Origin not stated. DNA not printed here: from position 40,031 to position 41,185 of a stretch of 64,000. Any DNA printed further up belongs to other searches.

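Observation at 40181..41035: EIIA(Ntr)-PilZ fusion protein: a possible link between PTS-Ntr signalling and c-di-GMP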

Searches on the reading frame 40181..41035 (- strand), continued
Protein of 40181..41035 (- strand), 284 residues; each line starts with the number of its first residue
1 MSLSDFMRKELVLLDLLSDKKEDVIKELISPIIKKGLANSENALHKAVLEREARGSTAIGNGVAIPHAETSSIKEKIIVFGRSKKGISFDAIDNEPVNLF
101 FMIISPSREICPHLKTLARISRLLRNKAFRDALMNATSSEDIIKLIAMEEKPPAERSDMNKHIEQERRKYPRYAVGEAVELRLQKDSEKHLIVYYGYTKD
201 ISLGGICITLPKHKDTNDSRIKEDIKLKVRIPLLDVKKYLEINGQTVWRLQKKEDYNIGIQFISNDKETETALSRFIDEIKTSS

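Call 33: search_protein_families(library=pfam, proteins=[P0143, P0154, P0167, P0181, P0200, P0260, P0194, P0140, P0262, P0180], max_evalue=0.01)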
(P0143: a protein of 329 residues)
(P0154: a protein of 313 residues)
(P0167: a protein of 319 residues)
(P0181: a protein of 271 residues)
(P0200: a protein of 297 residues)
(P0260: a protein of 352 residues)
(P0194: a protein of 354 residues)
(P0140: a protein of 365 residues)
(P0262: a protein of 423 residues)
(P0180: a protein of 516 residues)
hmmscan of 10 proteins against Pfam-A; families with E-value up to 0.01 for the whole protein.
P0143 (329 aa): 2 families
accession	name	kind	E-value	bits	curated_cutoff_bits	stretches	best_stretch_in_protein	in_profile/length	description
PF00359.27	PTS_EIIA_2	-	1.8e-71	239.2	27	2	178-321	2-143/144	Phosphoenolpyruvate-dependent sugar phosphotransferase system, EIIA 2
PF07862.16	Nif11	-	5.6e-05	23.8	23.8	0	293-321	10-38/48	Nif11 domain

P0154 (313 aa): 2 families
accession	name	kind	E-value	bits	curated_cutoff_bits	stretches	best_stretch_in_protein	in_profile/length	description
PF00359.27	PTS_EIIA_2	-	1.2e-53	181.4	27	2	7-147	2-142/144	Phosphoenolpyruvate-dependent sugar phosphotransferase system, EIIA 2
PF19976.4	GAAD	-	0.0096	16.4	23.6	0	11-44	25-58/62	GTPase-associated adaptor domain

P0167 (319 aa): 3 families
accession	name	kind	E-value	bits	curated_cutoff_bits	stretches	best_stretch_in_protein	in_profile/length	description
PF00359.27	PTS_EIIA_2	-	2.6e-40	138.1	27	1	6-148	2-143/144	Phosphoenolpyruvate-dependent sugar phosphotransferase system, EIIA 2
PF02302.22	PTS_IIB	-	3.8e-18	66.3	23.6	1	168-258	1-89/90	PTS system, Lactose/Cellobiose specific IIB subunit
PF25554.1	PTS_EIIB_BC_N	-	3.3e-06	27.6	27.4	1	212-263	33-84/88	PTS system fructose specific EIIB'BC N-terminal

P0181 (271 aa): 2 families
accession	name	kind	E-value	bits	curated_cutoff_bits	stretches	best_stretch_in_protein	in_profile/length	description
PF00359.27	PTS_EIIA_2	-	1.1e-41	142.6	27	1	5-148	1-143/144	Phosphoenolpyruvate-dependent sugar phosphotransferase system, EIIA 2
PF07565.18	Band_3_cyto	-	0.0047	17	34.3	0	73-148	202-279/294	Band 3 cytoplasmic domain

P0200 (297 aa): 2 families
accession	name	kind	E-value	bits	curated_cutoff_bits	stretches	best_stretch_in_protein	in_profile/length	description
PF00359.27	PTS_EIIA_2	-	1.2e-41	142.5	27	1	6-147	2-142/144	Phosphoenolpyruvate-dependent sugar phosphotransferase system, EIIA 2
PF02302.22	PTS_IIB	-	3e-10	41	23.6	1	170-218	2-44/90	PTS system, Lactose/Cellobiose specific IIB subunit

P0260 (352 aa): 2 families
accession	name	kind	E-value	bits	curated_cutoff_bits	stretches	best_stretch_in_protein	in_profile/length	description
PF00359.27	PTS_EIIA_2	-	3.2e-42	144.4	27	2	9-150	3-141/144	Phosphoenolpyruvate-dependent sugar phosphotransferase system, EIIA 2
PF19961.5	EAD8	-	0.0053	17.9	27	0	188-231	33-76/96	Effector-associated domain 8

P0194 (354 aa): 1 family
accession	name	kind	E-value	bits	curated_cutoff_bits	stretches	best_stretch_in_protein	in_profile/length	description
PF00359.27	PTS_EIIA_2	-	1.9e-54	184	27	2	42-181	2-141/144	Phosphoenolpyruvate-dependent sugar phosphotransferase system, EIIA 2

P0140 (365 aa): 3 families
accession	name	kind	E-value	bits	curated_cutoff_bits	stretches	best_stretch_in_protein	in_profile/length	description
PF00359.27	PTS_EIIA_2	-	8.6e-73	243.5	27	2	171-315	3-142/144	Phosphoenolpyruvate-dependent sugar phosphotransferase system, EIIA 2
PF19923.4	DUF6386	-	0.003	17.6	25.9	0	247-289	26-68/145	Family of unknown function (DUF6386)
PF07882.17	Fucose_iso_N2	-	0.0042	17.1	22.3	0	207-258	105-156/180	L-fucose isomerase, second N-terminal domain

P0262 (423 aa): 3 families
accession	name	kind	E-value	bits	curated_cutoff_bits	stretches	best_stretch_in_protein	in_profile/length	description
PF00359.27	PTS_EIIA_2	-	6.9e-35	120.6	27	1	6-147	2-142/144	Phosphoenolpyruvate-dependent sugar phosphotransferase system, EIIA 2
PF02302.22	PTS_IIB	-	2.4e-16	60.6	23.6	1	172-262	1-89/90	PTS system, Lactose/Cellobiose specific IIB subunit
PF02378.23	PTS_EIIC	-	7.6e-10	38.8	30.7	1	301-403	2-101/319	Phosphotransferase system, EIIC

P0180 (516 aa): 4 families
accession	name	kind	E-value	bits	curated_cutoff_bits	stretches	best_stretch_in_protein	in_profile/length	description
PF00359.27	PTS_EIIA_2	-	1e-42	145.9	27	1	6-148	2-143/144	Phosphoenolpyruvate-dependent sugar phosphotransferase system, EIIA 2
PF02302.22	PTS_IIB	-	1.7e-19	70.7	23.6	1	176-265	2-89/90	PTS system, Lactose/Cellobiose specific IIB subunit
PF25554.1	PTS_EIIB_BC_N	-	0.0001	22.8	27.4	1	181-268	10-82/88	PTS system fructose specific EIIB'BC N-terminal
PF07565.18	Band_3_cyto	-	0.00075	19.7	34.3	0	73-147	202-278/294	Band 3 cytoplasmic domain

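Call 35: find_homologous_proteins(query=L016:8008-9738:+, max_evalue=1e-40)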
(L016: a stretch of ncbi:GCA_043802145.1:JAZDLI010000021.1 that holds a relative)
Query L016:8008-9738:+ (576 aa): 8000 proteins with E <= 1e-40 among 8000 candidates; the best 120 are listed.
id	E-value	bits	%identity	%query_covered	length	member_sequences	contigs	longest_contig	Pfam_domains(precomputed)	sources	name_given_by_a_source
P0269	0.0e+0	1247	100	100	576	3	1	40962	PF05524.19,PF00391.30,PF02896.25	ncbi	ncbi:MAG: phosphoenolpyruvate--protein phosphotransferase [Candidatus Omnitrophota bacterium]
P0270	0.0e+0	1140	91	100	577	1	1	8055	PF05524.19,PF00391.30,PF02896.25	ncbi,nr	ncbi:MAG: phosphoenolpyruvate--protein phosphotransferase [Candidatus Omnitrophota bacterium]|nr:pho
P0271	0.0e+0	1123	88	100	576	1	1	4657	PF05524.19,PF00391.30,PF02896.25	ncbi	ncbi:MAG: phosphoenolpyruvate--protein phosphotransferase [Candidatus Omnitrophota bacterium]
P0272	0.0e+0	1110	88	100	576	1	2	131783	PF05524.19,PF00391.30,PF02896.25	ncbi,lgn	-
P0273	0.0e+0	1076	84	100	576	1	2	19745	PF05524.19,PF00391.30,PF02896.25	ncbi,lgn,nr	ncbi:MAG: phosphoenolpyruvate--protein phosphotransferase [Candidatus Omnitrophica bacterium]|nr:pho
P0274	0.0e+0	1071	84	100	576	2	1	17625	PF05524.19,PF00391.30,PF02896.25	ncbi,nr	ncbi:MAG: phosphoenolpyruvate--protein phosphotransferase [Candidatus Omnitrophica bacterium]|nr:pho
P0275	0.0e+0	1071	84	100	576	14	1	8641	PF05524.19,PF00391.30,PF02896.25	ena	-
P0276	0.0e+0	1068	84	100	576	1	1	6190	PF05524.19,PF00391.30,PF02896.25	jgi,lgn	-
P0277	0.0e+0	1062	83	100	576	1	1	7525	PF05524.19,PF00391.30,PF02896.25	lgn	-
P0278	0.0e+0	1060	83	100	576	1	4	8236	PF05524.19,PF00391.30,PF02896.25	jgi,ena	jgi:phosphotransferase system enzyme I (PtsI)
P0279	0.0e+0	1059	83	100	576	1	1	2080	PF05524.19,PF00391.30,PF02896.25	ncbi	-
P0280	0.0e+0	1056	83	100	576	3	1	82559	PF05524.19,PF00391.30,PF02896.25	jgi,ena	-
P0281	0.0e+0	1055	83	100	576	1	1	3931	PF05524.19,PF00391.30,PF02896.25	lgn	-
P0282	0.0e+0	1055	82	100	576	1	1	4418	PF05524.19,PF00391.30,PF02896.25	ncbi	-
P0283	0.0e+0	1055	82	100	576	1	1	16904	PF05524.19,PF00391.30,PF02896.25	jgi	-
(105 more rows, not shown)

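Call 37: search_protein_families(library=pfam, proteins=[L004:10479-10859:+, P0046, P0124], max_evalue=0.001)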
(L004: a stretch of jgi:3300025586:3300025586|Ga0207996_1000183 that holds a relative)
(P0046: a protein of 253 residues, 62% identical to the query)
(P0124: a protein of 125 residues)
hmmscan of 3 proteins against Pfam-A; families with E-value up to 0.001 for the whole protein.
L004:10479-10859:+ (126 aa): 1 family
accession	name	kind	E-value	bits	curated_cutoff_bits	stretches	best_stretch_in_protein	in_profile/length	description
PF07238.19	PilZ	-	3.1e-12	47.2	22.5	1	8-120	1-101/102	PilZ domain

P0046 (253 aa): 1 family
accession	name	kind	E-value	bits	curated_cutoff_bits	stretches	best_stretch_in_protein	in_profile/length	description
PF07238.19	PilZ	-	3.5e-30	104.8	22.5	2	138-250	1-101/102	PilZ domain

P0124 (125 aa): 1 family
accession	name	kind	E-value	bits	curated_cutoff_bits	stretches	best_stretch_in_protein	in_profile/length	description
PF07238.19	PilZ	-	3.1e-14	53.6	22.5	1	10-121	1-100/102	PilZ domain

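Call 45: find_encoding_contigs(protein=P0029, flank=10000, max_places=1)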
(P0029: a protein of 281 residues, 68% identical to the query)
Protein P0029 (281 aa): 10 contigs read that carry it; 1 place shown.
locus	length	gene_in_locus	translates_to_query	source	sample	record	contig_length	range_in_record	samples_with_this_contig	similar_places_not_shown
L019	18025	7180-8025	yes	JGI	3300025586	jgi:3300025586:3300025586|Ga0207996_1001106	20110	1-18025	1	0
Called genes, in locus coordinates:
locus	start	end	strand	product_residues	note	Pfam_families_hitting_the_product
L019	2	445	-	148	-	?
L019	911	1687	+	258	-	PF00142:Fer4_NifH, PF01656:CbiA, PF02374:ArsA_ATPase (weak), PF06564:CBP_BcsQ, PF09140:MipZ, PF10609:ParA, PF13614:AAA_31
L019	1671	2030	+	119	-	-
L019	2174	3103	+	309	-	PF02518:HATPase_c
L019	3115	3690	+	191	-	-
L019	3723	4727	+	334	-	PF13730:HTH_36, PF07261:DnaB_2 (weak)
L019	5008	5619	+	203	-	PF22600:MTPAP-like_central (weak), PF01909:NTP_transf_2, PF18765:Polbeta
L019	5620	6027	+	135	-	-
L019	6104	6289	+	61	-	-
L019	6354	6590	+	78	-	PF00072:Response_reg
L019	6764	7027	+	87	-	PF00512:HisKA (weak)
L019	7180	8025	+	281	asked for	PF00359:PTS_EIIA_2, PF07238:PilZ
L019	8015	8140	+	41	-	-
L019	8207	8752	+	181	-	PF22600:MTPAP-like_central (weak), PF01909:NTP_transf_2, PF18765:Polbeta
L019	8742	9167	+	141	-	PF05168:HEPN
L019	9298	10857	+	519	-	PF01590:GAF, PF13185:GAF_2, PF00158:Sigma54_activat, PF14532:Sigma54_activ_2, PF07724:AAA_2 (weak), PF07728:AAA_5, PF25601:AAA_lid_14, PF02954:HTH_8 (weak), +1 more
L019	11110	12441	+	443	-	PF03951:Gln-synt_N, PF00120:Gln-synt_C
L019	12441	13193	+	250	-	PF02540:NAD_synthase, PF03054:tRNA_Me_trans (faint)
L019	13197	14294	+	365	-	PF00310:GATase_2, PF13522:GATase_6 (weak), PF13537:GATase_7 (faint)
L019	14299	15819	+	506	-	PF14697:Fer4_21, PF12838:Fer4_7 (weak), PF13187:Fer4_9 (weak), PF00037:Fer4 (weak), PF01645:Glu_synthase, PF00478:IMPDH (weak), PF04898:Glu_syn_central (weak), PF01070:FMN_dh (weak)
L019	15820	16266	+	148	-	PF12837:Fer4_6 (faint), PF13237:Fer4_10 (faint), PF13247:Fer4_11, PF12838:Fer4_7 (weak), PF00037:Fer4 (weak), PF13187:Fer4_9 (weak)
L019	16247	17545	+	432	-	PF07992:Pyr_redox_2, PF13738:Pyr_redox_3, PF00070:Pyr_redox, PF18267:Rubredoxin_C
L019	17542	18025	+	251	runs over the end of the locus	PF01493:GXGXG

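Call 46: find_encoding_contigs(protein=P0032, flank=10000, max_places=1)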
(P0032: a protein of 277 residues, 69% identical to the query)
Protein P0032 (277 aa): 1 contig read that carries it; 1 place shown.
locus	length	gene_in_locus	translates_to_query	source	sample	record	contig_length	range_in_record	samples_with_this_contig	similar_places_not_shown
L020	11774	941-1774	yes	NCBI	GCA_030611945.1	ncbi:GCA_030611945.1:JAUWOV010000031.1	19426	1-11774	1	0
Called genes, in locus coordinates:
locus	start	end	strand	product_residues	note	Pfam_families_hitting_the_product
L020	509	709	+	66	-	-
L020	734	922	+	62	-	-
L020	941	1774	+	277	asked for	PF00359:PTS_EIIA_2, PF07238:PilZ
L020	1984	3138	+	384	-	PF00069:Pkinase, PF07714:PK_Tyr_Ser-Thr, PF03109:ABC1 (weak), PF07238:PilZ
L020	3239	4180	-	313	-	PF02156:Glyco_hydro_26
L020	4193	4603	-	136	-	PF01814:Hemerythrin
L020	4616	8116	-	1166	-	PF03924:CHASE, PF00989:PAS, PF13188:PAS_8, PF13426:PAS_9, PF00512:HisKA, PF02518:HATPase_c, PF00072:Response_reg, PF01627:Hpt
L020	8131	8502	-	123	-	PF00072:Response_reg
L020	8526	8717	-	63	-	-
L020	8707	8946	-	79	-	-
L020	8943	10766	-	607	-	PF13506:Glyco_transf_21, PF00535:Glycos_transf_2, PF13641:Glyco_tranf_2_3, PF13632:Glyco_trans_2_3, PF03552:Cellulose_synt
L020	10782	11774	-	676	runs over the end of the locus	PF14559:TPR_19, PF23914:TPR_CcmH_CycH (weak), PF12895:ANAPC3 (weak), PF13432:TPR_16 (weak), PF14559:TPR_19, PF13428:TPR_14 (weak), PF14559:TPR_19, PF24575:TPR_Slam (weak), +16 more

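Call 51: fold_search(model_id=the predicted structure, library=pdb)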
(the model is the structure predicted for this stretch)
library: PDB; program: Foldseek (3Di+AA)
matches with E <= 10: 450; with E <= 0.001: 85
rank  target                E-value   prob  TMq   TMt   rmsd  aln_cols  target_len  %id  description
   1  2a0j                  1.4e-13  1.00  0.49  0.92   1.4       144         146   26  Crystal Structure of Nitrogen Regulatory Protein IIA-Ntr from Neisseria meningitidis (released 2005-09-20)
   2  1a6j_B                1.1e-12  1.00  0.47  0.82   2.2       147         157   31  NITROGEN REGULATORY BACTERIAL PROTEIN IIA-NITROGEN (released 1998-07-15)
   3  1a6j_A                1.2e-12  1.00  0.48  0.89   1.7       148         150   31  NITROGEN REGULATORY BACTERIAL PROTEIN IIA-NITROGEN (released 1998-07-15)
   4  3urr_A                5.0e-12  1.00  0.48  0.88   1.4       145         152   27  Structure of PTS IIA-like nitrogen-regulatory protein PtsN (BTH_I0484) (ptsN) (released 2011-12-21)
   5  3urr_B                1.8e-11  1.00  0.48  0.88   1.6       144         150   26  Structure of PTS IIA-like nitrogen-regulatory protein PtsN (BTH_I0484) (ptsN) (released 2011-12-21)
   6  4gqx_A                3.1e-11  1.00  0.48  0.88   1.5       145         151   28  Crystal structure of EIIA(NTR) from Burkholderia pseudomallei (released 2013-03-20)
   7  3oxp_A                2.9e-09  1.00  0.44  0.80   2.5       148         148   22  Structure of phosphotransferase enzyme II, A component from Yersinia pestis CO92 at 1.2 A resolution (released 2010-10-13)
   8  9a2w_MODEL_1_A        5.8e-09  1.00  0.44  0.20   2.4       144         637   21  Model of E. coli MtlA by in-cell photo-crosslinking MS and deep learning (released 2023-02-24)
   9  1a3a_A                2.4e-08  1.00  0.44  0.83   2.2       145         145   21  CRYSTAL STRUCTURE OF IIA MANNITOL FROM ESCHERICHIA COLI (released 1998-08-12)
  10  1a3a_B                2.8e-08  1.00  0.44  0.84   2.3       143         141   20  CRYSTAL STRUCTURE OF IIA MANNITOL FROM ESCHERICHIA COLI (released 1998-08-12)
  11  1a3a_D                3.2e-08  1.00  0.44  0.82   2.3       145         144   21  CRYSTAL STRUCTURE OF IIA MANNITOL FROM ESCHERICHIA COLI (released 1998-08-12)
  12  2few_A                4.4e-08  1.00  0.44  0.82   2.3       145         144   21  Complex of enzyme IIAMTL and phosphorylated enzyme IIBMTL from Escherichia coli NMR, restrained regularized mean struc (released 2006-02-07)
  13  6mto_T                5.2e-08  1.00  0.43  0.75   2.5       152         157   24  Crystal structure of VRC42.01 Fab in complex with T117-F MPER scaffold (released 2019-03-27)
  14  1a3a_C                6.7e-08  1.00  0.42  0.79   2.4       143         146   22  CRYSTAL STRUCTURE OF IIA MANNITOL FROM ESCHERICHIA COLI (released 1998-08-12)
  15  2oqt_B                2.4e-07  1.00  0.46  0.82   2.6       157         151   16  Structural Genomics, the crystal structure of a putative PTS IIA domain from Streptococcus pyogenes M1 GAS (released 2007-03-06)
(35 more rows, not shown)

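Call 58: find_encoding_contigs(protein=P0044, flank=5000, max_places=1)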
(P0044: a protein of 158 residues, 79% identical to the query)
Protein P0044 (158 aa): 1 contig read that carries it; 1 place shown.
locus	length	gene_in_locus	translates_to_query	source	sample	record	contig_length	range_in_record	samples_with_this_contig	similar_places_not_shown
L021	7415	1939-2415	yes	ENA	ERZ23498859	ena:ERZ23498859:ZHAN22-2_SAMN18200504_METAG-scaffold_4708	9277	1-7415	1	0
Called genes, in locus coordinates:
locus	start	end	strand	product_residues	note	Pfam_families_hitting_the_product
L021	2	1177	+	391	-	?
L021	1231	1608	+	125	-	PF02954:HTH_8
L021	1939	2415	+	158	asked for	PF00359:PTS_EIIA_2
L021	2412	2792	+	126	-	PF07238:PilZ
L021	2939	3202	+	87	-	-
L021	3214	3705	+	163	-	PF01980:TrmO_N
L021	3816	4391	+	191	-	PF01209:Ubie_methyltran, PF02475:TRM5-TYW2_MTfase (weak), PF13489:Methyltransf_23, PF05175:MTS, PF13847:Methyltransf_31, PF08241:Methyltransf_11, PF08242:Methyltransf_12, PF13649:Methyltransf_25, +1 more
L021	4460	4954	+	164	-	PF01325:Fe_dep_repress, PF02742:Fe_dep_repr_C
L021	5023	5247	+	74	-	PF04023:FeoA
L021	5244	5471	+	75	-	PF04023:FeoA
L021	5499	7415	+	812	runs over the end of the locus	PF00009:GTP_EFTU (faint), PF01926:MMR_HSR1, PF02421:FeoB_N, PF17910:FeoB_Cyto, PF07670:Gate, PF07664:FeoB_C, PF07670:Gate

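Call 59: find_encoding_contigs(protein=P0038, flank=2000, max_places=1)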
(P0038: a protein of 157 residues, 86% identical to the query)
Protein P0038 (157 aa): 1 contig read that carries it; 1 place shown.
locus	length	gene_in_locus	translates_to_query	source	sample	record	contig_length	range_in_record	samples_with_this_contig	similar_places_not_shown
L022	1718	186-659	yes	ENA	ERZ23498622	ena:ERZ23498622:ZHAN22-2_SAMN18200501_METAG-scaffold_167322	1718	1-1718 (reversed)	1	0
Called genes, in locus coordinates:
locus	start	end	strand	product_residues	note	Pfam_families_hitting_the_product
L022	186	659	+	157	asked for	PF00359:PTS_EIIA_2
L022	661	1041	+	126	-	PF07238:PilZ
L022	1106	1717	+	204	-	?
